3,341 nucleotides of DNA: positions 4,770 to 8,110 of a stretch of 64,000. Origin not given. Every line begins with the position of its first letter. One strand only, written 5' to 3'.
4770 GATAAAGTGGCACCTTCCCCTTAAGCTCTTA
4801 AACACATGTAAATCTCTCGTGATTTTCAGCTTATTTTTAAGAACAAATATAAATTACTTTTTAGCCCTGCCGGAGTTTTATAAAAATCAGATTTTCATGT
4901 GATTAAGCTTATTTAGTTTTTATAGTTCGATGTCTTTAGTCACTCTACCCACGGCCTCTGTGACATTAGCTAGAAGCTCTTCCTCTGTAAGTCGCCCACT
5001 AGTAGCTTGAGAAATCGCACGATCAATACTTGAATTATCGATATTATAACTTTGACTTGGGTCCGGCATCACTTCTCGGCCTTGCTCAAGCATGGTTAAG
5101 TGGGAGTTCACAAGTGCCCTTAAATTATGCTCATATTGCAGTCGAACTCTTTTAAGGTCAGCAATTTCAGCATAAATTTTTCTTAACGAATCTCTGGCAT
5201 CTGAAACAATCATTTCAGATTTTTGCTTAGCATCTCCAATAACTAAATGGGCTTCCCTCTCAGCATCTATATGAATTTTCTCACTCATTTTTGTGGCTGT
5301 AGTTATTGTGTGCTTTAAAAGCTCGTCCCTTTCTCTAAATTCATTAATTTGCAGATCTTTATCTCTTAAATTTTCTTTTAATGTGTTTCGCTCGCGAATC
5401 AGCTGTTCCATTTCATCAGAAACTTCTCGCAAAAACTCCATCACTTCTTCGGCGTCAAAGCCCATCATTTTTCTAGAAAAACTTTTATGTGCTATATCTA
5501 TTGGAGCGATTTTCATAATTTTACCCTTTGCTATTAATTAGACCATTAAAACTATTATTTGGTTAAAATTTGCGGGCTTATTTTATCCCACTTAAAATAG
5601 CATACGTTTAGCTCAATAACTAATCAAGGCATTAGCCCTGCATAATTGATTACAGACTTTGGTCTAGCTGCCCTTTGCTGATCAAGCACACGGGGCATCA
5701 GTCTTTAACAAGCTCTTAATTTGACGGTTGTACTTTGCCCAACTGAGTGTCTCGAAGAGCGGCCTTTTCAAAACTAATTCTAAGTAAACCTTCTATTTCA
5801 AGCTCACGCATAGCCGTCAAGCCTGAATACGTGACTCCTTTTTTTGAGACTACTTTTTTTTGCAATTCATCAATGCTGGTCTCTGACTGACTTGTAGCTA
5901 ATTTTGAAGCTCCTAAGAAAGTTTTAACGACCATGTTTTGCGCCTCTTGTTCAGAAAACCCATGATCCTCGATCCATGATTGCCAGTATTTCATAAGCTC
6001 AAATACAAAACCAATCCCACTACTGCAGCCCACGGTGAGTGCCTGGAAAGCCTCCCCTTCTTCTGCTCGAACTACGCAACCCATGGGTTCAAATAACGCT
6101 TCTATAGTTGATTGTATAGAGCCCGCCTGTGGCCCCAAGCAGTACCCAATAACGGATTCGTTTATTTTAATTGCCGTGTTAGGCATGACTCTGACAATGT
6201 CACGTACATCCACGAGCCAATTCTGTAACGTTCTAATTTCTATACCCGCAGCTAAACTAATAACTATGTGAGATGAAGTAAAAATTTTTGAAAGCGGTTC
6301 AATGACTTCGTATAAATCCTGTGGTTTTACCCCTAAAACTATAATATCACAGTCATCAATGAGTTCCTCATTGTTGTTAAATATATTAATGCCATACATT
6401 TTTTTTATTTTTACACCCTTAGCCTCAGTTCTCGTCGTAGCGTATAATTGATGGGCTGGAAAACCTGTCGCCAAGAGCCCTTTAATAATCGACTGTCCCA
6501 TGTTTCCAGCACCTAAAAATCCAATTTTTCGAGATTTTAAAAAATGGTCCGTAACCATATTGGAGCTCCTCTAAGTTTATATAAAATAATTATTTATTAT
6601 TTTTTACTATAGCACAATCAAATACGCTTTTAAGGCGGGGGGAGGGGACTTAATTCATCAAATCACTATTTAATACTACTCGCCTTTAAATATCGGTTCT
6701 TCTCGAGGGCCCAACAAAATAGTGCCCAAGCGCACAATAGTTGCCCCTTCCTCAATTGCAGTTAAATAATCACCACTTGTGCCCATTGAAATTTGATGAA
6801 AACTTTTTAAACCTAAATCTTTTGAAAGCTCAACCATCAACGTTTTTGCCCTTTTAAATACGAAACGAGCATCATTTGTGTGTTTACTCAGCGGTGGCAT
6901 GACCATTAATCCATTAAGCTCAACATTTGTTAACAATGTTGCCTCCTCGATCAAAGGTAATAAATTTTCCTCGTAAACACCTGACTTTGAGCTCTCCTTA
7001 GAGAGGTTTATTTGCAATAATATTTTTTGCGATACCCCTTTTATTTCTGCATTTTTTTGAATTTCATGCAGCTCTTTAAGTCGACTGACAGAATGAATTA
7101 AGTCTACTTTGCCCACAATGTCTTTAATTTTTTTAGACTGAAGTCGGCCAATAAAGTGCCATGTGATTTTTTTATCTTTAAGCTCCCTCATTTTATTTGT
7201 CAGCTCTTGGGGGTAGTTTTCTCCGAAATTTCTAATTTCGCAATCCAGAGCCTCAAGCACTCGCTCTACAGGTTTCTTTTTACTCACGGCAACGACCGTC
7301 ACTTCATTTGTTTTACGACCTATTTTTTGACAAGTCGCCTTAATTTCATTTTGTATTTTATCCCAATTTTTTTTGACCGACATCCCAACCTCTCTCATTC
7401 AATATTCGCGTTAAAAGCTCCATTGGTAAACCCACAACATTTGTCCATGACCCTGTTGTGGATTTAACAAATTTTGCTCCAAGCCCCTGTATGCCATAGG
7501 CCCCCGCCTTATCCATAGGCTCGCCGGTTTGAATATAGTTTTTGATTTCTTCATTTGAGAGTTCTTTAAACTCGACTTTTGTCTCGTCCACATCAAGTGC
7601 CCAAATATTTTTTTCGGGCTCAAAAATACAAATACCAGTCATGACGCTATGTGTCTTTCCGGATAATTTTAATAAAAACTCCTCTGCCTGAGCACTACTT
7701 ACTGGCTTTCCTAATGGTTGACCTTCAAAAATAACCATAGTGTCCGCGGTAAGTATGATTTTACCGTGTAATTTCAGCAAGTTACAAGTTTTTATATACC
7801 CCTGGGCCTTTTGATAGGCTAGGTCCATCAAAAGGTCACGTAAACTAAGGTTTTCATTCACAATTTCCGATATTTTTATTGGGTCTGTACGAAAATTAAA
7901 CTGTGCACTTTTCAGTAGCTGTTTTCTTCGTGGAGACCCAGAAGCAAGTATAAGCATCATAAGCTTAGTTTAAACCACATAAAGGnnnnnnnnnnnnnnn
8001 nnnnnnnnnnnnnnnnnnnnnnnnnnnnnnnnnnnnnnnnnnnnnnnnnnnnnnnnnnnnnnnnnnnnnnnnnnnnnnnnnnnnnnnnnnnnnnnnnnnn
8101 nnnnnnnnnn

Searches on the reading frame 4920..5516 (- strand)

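Call 57: search_protein_families(library=pfam, proteins=[window:4920-5516:-], max_evalue=0.00001)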
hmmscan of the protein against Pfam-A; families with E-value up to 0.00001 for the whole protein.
window:4920-5516:- (198 aa): 1 family
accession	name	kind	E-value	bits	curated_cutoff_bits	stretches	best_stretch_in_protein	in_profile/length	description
PF05103.18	DivIVA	-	1.3e-35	122.7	28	1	3-132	1-130/131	DivIVA protein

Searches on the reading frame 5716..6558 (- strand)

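Call 57: search_protein_families(library=pfam, proteins=[window:5716-6558:-], max_evalue=0.00001)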
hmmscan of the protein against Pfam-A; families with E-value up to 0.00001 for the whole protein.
window:5716-6558:- (280 aa): 3 families
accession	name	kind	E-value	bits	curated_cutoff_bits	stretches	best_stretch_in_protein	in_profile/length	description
PF03807.23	F420_oxidored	-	1.5e-22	80.4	21.6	1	11-105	1-94/94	NADP oxidoreductase coenzyme F420-dependent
PF14748.11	P5CR_dimer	-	3.8e-18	66.1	25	1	170-272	3-104/105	Pyrroline-5-carboxylate reductase dimerisation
PF03446.21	NAD_binding_2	-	2.5e-07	31.3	21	1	11-101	1-91/161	NAD binding domain of 6-phosphogluconate dehydrogenase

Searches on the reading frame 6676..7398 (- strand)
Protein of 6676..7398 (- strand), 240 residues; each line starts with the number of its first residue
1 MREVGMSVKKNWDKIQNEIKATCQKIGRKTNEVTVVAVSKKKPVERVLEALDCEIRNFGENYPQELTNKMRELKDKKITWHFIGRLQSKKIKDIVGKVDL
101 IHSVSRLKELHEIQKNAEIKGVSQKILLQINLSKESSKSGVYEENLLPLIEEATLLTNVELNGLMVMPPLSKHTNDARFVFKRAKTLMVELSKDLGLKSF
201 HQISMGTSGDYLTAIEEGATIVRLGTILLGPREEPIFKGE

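Call 57: search_protein_families(library=pfam, proteins=[window:6676-7398:-], max_evalue=0.00001)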
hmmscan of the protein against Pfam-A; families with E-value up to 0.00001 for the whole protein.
window:6676-7398:- (240 aa): 1 family
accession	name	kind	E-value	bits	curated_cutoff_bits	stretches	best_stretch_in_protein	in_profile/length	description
PF01168.26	Ala_racemase_N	-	2.4e-16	60.6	24.1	1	18-231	5-218/220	Alanine racemase, N-terminal domain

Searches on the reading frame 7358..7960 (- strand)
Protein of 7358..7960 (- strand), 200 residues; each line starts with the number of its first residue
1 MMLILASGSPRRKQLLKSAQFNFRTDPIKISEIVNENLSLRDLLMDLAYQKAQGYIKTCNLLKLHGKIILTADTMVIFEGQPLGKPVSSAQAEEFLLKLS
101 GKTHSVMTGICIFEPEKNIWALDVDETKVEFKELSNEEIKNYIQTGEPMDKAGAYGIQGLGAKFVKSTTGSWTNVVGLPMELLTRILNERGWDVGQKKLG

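Call 57: search_protein_families(library=pfam, proteins=[window:7358-7960:-], max_evalue=0.00001)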
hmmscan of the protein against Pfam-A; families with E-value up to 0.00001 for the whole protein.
window:7358-7960:- (200 aa): 1 family
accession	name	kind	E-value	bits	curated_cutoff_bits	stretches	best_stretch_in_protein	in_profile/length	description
PF02545.19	Maf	-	4.4e-55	186.7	27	1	3-189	2-186/187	Maf-like protein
